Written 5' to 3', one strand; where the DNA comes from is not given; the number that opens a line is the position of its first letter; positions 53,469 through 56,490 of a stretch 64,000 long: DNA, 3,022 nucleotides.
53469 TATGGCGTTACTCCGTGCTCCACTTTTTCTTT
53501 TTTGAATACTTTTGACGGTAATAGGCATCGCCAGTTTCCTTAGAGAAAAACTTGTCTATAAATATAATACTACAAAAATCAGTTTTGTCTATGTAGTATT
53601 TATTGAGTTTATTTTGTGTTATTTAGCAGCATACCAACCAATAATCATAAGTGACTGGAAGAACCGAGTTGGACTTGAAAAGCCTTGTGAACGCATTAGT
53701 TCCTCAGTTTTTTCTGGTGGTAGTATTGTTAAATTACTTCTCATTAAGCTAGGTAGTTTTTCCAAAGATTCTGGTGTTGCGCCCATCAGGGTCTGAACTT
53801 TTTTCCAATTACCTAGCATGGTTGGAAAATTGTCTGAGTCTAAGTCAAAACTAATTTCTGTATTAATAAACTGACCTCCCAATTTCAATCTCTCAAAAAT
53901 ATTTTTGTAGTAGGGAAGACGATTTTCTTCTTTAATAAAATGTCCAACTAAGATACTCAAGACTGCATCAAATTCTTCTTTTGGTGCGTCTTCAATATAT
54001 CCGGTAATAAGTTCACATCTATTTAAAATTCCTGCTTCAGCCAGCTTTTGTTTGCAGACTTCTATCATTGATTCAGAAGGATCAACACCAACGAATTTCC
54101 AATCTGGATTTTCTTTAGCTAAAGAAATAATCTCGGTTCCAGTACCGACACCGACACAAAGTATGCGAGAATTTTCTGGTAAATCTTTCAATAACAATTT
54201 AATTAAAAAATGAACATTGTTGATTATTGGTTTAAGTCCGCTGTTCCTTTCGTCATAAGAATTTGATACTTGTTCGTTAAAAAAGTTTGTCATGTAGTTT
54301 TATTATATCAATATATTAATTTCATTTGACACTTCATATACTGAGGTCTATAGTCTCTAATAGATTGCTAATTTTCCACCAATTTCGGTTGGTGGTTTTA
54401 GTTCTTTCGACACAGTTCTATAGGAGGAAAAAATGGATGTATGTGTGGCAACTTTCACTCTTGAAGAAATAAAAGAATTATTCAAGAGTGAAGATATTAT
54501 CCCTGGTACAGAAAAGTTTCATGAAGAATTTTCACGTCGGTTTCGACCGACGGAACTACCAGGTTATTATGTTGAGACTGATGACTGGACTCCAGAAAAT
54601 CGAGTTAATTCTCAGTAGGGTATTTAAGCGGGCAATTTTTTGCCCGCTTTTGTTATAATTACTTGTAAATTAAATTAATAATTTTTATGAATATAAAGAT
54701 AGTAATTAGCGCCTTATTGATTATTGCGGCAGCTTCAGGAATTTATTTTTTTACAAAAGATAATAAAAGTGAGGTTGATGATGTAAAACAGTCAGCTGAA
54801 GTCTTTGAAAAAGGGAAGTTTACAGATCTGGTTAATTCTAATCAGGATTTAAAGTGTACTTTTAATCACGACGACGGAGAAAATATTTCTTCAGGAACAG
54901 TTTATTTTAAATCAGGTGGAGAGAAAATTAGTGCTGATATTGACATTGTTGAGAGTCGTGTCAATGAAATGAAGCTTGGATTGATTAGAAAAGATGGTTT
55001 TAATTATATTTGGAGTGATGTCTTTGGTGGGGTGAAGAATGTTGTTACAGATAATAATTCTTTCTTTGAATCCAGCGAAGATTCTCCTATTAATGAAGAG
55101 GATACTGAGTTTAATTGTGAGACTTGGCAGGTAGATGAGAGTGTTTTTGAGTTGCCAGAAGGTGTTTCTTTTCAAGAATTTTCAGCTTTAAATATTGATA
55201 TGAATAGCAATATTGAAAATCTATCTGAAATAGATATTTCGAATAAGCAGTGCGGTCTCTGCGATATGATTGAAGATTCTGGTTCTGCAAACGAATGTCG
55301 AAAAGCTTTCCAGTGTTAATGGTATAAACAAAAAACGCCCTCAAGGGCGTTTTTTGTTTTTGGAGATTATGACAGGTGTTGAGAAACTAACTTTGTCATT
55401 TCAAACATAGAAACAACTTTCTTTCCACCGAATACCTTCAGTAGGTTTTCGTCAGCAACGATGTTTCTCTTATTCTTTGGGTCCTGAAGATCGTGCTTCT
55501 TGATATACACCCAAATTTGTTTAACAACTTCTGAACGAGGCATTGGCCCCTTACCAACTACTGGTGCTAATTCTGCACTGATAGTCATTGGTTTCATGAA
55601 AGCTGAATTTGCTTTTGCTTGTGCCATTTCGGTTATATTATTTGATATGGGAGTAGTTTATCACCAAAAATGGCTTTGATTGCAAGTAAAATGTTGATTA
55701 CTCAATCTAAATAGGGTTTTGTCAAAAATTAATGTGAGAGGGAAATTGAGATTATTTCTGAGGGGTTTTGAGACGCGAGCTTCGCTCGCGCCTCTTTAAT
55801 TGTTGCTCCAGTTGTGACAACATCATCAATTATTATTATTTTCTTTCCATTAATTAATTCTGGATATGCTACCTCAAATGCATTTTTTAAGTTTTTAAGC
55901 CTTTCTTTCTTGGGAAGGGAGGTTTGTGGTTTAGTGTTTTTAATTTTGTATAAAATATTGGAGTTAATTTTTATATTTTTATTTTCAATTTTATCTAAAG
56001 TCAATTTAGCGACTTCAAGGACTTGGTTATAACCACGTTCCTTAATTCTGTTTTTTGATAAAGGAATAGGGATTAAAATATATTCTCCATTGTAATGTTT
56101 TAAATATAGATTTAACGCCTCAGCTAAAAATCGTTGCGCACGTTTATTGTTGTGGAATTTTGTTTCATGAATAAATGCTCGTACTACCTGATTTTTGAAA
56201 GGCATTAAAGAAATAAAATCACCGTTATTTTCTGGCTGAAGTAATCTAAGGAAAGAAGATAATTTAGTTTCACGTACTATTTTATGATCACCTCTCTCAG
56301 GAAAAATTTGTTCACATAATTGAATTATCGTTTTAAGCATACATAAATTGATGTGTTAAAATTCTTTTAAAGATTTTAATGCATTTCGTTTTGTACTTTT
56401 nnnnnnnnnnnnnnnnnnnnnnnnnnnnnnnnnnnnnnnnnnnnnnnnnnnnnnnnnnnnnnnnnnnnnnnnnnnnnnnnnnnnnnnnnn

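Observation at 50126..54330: Alphaproteobacterial-type CtrA response regulator next to a DUF1153/SciP-like gene, in an island downstream of tRNA-Ser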

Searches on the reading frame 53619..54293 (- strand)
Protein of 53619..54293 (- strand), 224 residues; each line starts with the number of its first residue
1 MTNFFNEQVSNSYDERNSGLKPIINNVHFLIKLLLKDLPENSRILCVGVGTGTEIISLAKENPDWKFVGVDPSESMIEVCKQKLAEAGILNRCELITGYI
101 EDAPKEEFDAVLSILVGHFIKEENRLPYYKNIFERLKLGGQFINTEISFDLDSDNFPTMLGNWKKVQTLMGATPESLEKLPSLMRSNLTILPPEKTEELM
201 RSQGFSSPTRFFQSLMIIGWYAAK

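Call 6: search_protein_families(library=pfam, proteins=[window:53619-54293:-], max_evalue=0.01)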
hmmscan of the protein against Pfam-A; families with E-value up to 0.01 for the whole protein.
window:53619-54293:- (224 aa): 11 families
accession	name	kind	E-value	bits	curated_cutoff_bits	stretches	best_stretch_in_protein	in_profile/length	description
PF13649.12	Methyltransf_25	-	2.8e-16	60.4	27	1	44-140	1-97/97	Methyltransferase domain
PF08242.18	Methyltransf_12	-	2.8e-14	54.1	30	1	47-141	3-97/98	Methyltransferase domain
PF13847.12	Methyltransf_31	-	8.5e-14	51.9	27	1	41-165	4-124/145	Methyltransferase domain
PF08241.18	Methyltransf_11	-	9.6e-13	49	21.2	1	45-143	1-94/95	Methyltransferase domain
PF01209.24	Ubie_methyltran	-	2.1e-07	31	20.1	1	7-149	14-156/233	ubiE/COQ5 methyltransferase family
PF02353.26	CMAS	-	3.9e-07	30.1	27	1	38-148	60-168/273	Mycolic acid cyclopropane synthetase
PF02390.23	Methyltransf_4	-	6.9e-06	26.1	24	1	44-91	5-52/173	Putative methyltransferase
PF05175.20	MTS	-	1.8e-05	24.9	23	1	32-113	21-104/170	Methyltransferase small domain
PF24675.1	NpmA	-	5e-05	23.1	60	1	44-106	27-92/214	16S rRNA (adenine(1408)-N(1))-methyltransferase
PF13489.12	Methyltransf_23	-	0.00012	22.3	27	1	31-147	13-119/164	Methyltransferase domain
PF01564.23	Spermine_synth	-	0.0063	16.5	22.9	1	35-167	13-153/186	Spermine/spermidine synthase domain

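Call 7: search_protein_families(library=ncbifam, proteins=[window:53619-54293:-], max_evalue=0.01)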
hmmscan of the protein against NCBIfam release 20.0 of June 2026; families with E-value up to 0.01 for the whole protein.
window:53619-54293:- (224 aa): 37 families (the best 25 are shown)
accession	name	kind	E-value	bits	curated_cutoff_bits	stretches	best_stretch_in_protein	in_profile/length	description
NF043040.1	corrin_prot_MT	hypoth_equivalog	5.2e-11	42.4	180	1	34-143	34-146/216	corrinoid protein-associated methyltransferase CpaM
TIGR00740.1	TIGR00740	equivalog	4e-09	36.5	193.3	1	5-146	17-161/239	carboxy-S-adenosyl-L-methionine synthase CmoA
TIGR03534.1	RF_mod_PrmC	equivalog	7.7e-08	32.1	199.1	1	30-113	76-162/253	peptide chain release factor N(5)-glutamine methyltransferase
NF001244.0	PRK00216.1-5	equivalog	1.4e-07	31.1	216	1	8-106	16-115/236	bifunctional demethylmenaquinone methyltransferase/2-methoxy-6-polyprenyl-1,4-benzoquinol methylase UbiE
NF040539.1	AST_met_ArsM_2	exception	1.5e-07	31.6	240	1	40-147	56-166/262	putative arsinothricin biosynthesis methyltransferase ArsM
TIGR01983.1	UbiG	equivalog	1.6e-07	30.9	102.95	1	5-146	33-153/228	bifunctional 2-polyprenyl-6-hydroxyphenol methylase/3-demethylubiquinol 3-O-methyltransferase UbiG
TIGR02021.1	BchM-ChlM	equivalog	2.2e-07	30.5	158.9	1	30-114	44-125/218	magnesium protoporphyrin IX methyltransferase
TIGR01934.1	MenG_MenH_UbiE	subfamily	3.3e-07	29.8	158.35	1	7-105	6-102/223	ubiquinone/menaquinone biosynthesis methyltransferase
TIGR00091.1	TIGR00091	equivalog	2.2e-06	27.2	112.65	1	41-91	17-67/194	tRNA (guanosine(46)-N7)-methyltransferase TrmB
TIGR00536.1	hemK_fam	subfamily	2.8e-06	26.6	115.5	1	30-109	101-184/286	HemK family protein methyltransferase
NF040703.1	cyclopro_CfaB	exception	3.5e-06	26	650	1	38-148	157-267/393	C17 cyclopropane fatty acid synthase CfaB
NF001243.0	PRK00216.1-4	equivalog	4.5e-06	26.2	235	1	7-148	14-155/237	demethylmenaquinone methyltransferase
TIGR02072.1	BioC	equivalog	5.6e-06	26.3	184.95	1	30-219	23-199/244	malonyl-ACP O-methyltransferase BioC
NF050150.1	RiPP_MTase_ApyS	equivalog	9.7e-06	25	400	1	42-99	143-200/323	RiPP biosynthesis methyltransferase ApyS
NF041820.1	daptide_MTase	equivalog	1.3e-05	24.8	175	1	43-147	39-145/243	daptide-type RiPP biosynthesis methyltransferase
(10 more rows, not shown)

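Call 43: search_protein_families(library=phrogs, proteins=[window:53619-54293:-], max_evalue=0.01)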
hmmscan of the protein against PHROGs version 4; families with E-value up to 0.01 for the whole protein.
window:53619-54293:- (224 aa): 4 families
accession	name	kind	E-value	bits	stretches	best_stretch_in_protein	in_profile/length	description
phrog_4752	-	other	2e-19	70.8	1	5-224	15-238/241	tRNA methyltransferase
phrog_15516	-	other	0.0002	21.8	1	27-143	44-159/214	methyltransferase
phrog_23041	-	unknown function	0.00056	20.7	1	40-113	112-183/277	-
phrog_22502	-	other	0.0014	19.4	1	27-143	58-172/276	methyltransferase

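Call 44: search_protein_families(library=padloc, proteins=[window:53619-54293:-], max_evalue=0.01)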
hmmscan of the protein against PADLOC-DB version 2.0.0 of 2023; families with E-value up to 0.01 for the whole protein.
window:53619-54293:- (224 aa): 1 family
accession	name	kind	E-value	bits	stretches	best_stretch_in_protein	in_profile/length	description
PDLC04134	mad2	-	1.5e-20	71.5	1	29-159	281-409/492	mads_2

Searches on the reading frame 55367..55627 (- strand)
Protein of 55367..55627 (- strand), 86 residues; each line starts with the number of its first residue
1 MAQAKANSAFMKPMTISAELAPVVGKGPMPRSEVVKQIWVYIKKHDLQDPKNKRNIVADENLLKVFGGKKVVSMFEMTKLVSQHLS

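Call 6: search_protein_families(library=pfam, proteins=[window:55367-55627:-], max_evalue=0.01)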
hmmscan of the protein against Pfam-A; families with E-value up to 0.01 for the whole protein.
window:55367-55627:- (86 aa): 1 family
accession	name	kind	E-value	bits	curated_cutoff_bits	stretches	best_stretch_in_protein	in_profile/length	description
PF02201.23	SWIB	-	2.5e-30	104.5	25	1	12-85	1-74/74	SWIB/MDM2 domain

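Call 7: search_protein_families(library=ncbifam, proteins=[window:55367-55627:-], max_evalue=0.01)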
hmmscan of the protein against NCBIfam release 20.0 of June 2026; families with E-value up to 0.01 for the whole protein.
window:55367-55627:- (86 aa): 2 families
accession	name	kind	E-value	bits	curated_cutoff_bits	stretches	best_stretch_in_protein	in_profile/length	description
NF011313.0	PRK14724.1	equivalog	1.7e-21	75.8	1088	1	5-86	911-988/988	DNA topoisomerase III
NF004966.0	PRK06319.1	equivalog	9.5e-20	70.2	868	1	8-85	782-858/862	DNA topoisomerase I/SWI domain fusion protein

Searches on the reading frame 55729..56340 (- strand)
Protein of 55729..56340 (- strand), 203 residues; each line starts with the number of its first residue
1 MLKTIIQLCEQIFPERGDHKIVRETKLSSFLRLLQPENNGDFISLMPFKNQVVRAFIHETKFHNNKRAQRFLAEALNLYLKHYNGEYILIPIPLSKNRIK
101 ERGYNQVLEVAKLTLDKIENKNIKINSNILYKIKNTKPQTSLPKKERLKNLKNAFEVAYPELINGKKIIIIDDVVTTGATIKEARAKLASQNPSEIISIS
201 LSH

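Call 16: search_protein_families(library=pfam, proteins=[window:55729-56340:-], max_evalue=0.001)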
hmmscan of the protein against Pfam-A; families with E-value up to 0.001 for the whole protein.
window:55729-56340:- (203 aa): 2 families
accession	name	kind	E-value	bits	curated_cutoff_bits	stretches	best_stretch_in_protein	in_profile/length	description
PF00156.33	Pribosyltran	-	4.6e-08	33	26.3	1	160-200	82-122/158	Phosphoribosyl transferase domain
PF24390.1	PRTase-CE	-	0.00036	20.9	27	1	57-193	23-133/253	PRTase-CE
